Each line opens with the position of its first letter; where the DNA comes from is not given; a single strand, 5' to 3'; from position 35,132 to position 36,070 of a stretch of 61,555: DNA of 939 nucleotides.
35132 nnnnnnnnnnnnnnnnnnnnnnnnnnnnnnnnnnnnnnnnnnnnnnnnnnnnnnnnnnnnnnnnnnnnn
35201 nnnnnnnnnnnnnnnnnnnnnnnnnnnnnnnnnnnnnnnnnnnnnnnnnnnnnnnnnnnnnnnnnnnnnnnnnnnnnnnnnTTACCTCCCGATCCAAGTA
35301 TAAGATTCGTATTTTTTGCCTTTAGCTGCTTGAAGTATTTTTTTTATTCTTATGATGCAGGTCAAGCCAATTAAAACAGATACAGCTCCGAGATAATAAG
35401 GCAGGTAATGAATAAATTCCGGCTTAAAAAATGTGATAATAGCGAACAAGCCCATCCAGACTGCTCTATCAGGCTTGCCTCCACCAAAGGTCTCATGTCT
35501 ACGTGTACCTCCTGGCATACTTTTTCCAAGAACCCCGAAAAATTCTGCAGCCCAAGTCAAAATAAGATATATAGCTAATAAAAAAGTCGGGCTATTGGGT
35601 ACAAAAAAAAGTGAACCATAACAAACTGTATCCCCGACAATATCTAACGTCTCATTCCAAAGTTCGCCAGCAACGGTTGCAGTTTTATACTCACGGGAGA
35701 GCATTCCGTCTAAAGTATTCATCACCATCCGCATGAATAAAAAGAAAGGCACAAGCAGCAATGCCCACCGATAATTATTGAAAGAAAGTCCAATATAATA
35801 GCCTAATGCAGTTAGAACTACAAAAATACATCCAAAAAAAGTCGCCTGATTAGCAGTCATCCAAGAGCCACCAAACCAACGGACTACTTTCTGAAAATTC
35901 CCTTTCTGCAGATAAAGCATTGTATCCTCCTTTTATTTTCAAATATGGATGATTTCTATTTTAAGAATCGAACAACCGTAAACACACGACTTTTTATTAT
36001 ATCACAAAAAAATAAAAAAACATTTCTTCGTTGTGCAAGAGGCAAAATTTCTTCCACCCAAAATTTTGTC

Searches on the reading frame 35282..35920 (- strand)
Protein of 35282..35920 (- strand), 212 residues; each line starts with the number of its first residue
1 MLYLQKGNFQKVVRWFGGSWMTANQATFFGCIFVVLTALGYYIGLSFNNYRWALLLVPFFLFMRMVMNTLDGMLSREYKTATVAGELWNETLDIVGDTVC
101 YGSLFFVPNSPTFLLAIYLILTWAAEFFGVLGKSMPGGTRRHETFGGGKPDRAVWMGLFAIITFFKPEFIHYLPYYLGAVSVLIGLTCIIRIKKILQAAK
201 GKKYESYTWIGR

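Call 9: search_protein_families(library=ncbifam, proteins=[window:35282-35920:-])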
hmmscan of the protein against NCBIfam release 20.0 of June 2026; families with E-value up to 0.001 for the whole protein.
window:35282-35920:- (212 aa): 2 families
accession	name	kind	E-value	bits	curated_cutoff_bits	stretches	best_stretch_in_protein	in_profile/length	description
NF040950.1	archin_ph_syn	equivalog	7.3e-08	32.5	180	1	21-195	24-187/191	archaetidylinositol phosphate synthase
NF045883.1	PIPSynth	equivalog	3.9e-05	23.4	170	1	21-107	23-102/197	phosphatidylinositol phosphate synthase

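Call 65: find_homologous_proteins(query=window:35282-35920:-, max_evalue=1e-40)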
Query window:35282-35920:- (212 aa): 169 proteins with E <= 1e-40 among 370 candidates; the best 120 are listed.
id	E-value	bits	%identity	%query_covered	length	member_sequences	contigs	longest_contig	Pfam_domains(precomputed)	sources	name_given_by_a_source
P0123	4.3e-140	483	100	100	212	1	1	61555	-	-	-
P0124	6.3e-111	388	80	100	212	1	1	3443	-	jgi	jgi:CDP-diacylglycerol--glycerol-3-phosphate 3-phosphatidyltransferase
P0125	6.4e-110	384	77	100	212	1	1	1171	-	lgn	-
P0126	1.2e-109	383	77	100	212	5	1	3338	PF01066.27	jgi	jgi:CDP-diacylglycerol--glycerol-3-phosphate 3-phosphatidyltransferase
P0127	1.5e-108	380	76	100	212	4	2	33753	-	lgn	-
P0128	3.1e-108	379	76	100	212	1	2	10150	-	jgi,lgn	-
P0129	5.4e-107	375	76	100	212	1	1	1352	-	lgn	-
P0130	3.1e-105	369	74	100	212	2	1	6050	-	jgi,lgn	jgi:phosphatidylglycerophosphate synthase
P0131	5.9e-101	355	74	100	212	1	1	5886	-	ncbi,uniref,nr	ncbi:hypothetical protein A2159_02135 [Candidatus Woesebacteria bacterium RBG_13_34_9]|uniref:CDP-di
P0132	6.8e-101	355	72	100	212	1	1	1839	-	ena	-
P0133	5.2e-100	352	72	100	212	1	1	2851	-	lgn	-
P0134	1.2e-99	351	70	100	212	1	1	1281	PF01066.27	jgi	jgi:CDP-diacylglycerol---glycerol-3-phosphate 3-phosphatidyltransferase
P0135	7.2e-99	348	71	100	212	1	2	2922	-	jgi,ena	jgi:CDP-diacylglycerol--glycerol-3-phosphate 3-phosphatidyltransferase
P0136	1.2e-98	347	73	100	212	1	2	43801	-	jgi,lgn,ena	-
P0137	1.3e-95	337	67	100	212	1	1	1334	PF01066.27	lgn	-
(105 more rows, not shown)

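Call 66: find_encoding_contigs(protein=P0127, flank=5000, max_places=2)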
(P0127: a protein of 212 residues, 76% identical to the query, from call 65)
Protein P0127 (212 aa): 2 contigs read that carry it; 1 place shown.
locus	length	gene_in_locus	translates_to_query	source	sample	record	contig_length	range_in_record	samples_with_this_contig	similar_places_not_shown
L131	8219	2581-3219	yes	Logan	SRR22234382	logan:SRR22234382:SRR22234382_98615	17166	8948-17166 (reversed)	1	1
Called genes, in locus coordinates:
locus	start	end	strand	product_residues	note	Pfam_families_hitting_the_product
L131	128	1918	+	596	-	-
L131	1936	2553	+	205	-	PF09335:VTT_dom (weak)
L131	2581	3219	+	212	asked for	-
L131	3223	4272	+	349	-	PF01148:CTP_transf_1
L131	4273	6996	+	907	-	PF00501:AMP-binding, PF13193:AMP-binding_C (weak), PF00550:PP-binding, PF01553:Acyltransferase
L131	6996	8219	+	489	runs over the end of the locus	PF00589:Phage_integrase, PF02367:TsaE (faint), PF13191:AAA_16 (faint), PF00004:AAA (weak), PF07728:AAA_5 (weak), PF13401:AAA_22 (weak)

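Call 67: find_encoding_contigs(protein=P0128, flank=5000, max_places=2)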
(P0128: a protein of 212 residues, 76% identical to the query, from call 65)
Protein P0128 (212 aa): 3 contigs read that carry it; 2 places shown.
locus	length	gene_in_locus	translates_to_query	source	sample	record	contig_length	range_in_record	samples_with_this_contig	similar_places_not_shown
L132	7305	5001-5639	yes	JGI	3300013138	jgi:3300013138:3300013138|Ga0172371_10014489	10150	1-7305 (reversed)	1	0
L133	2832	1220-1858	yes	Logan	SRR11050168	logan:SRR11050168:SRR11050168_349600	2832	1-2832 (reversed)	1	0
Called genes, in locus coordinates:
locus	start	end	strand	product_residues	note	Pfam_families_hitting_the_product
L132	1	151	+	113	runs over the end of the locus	-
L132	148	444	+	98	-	-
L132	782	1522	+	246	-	PF03959:FSH1 (weak), PF12146:Hydrolase_4, PF00561:Abhydrolase_1, PF02129:Peptidase_S15 (faint), PF12697:Abhydrolase_6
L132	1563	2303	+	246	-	PF00132:Hexapep, PF14602:Hexapep_2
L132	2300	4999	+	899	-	PF00501:AMP-binding, PF13193:AMP-binding_C (weak), PF00550:PP-binding, PF01553:Acyltransferase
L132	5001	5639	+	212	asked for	-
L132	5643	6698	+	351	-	PF01148:CTP_transf_1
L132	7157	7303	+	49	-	?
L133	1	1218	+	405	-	?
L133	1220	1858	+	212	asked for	-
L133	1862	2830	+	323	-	?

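Call 68: find_encoding_contigs(protein=P0136, flank=5000, max_places=2)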
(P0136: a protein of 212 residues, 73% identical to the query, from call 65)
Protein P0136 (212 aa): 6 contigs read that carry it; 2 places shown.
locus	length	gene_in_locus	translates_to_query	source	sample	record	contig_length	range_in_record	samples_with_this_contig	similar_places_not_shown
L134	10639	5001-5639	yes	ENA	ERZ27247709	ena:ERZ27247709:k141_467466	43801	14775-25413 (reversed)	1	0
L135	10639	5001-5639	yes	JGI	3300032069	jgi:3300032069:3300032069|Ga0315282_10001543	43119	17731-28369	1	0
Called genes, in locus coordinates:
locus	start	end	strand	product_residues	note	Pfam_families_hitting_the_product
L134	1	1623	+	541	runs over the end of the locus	PF13600:DUF4140, PF13598:DUF4139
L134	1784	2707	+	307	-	PF01544:CorA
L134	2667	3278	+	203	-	PF02659:Mntp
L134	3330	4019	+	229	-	PF01553:Acyltransferase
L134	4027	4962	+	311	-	PF01148:CTP_transf_1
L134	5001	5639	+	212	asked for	-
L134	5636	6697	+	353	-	PF01148:CTP_transf_1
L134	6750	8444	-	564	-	PF00437:T2SSE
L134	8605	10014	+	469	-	PF00149:Metallophos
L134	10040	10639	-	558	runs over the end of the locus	-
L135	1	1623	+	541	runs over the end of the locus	PF13600:DUF4140, PF13598:DUF4139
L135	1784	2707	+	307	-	PF01544:CorA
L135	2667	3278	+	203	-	PF02659:Mntp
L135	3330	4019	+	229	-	PF01553:Acyltransferase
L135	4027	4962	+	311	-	PF01148:CTP_transf_1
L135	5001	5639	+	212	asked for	-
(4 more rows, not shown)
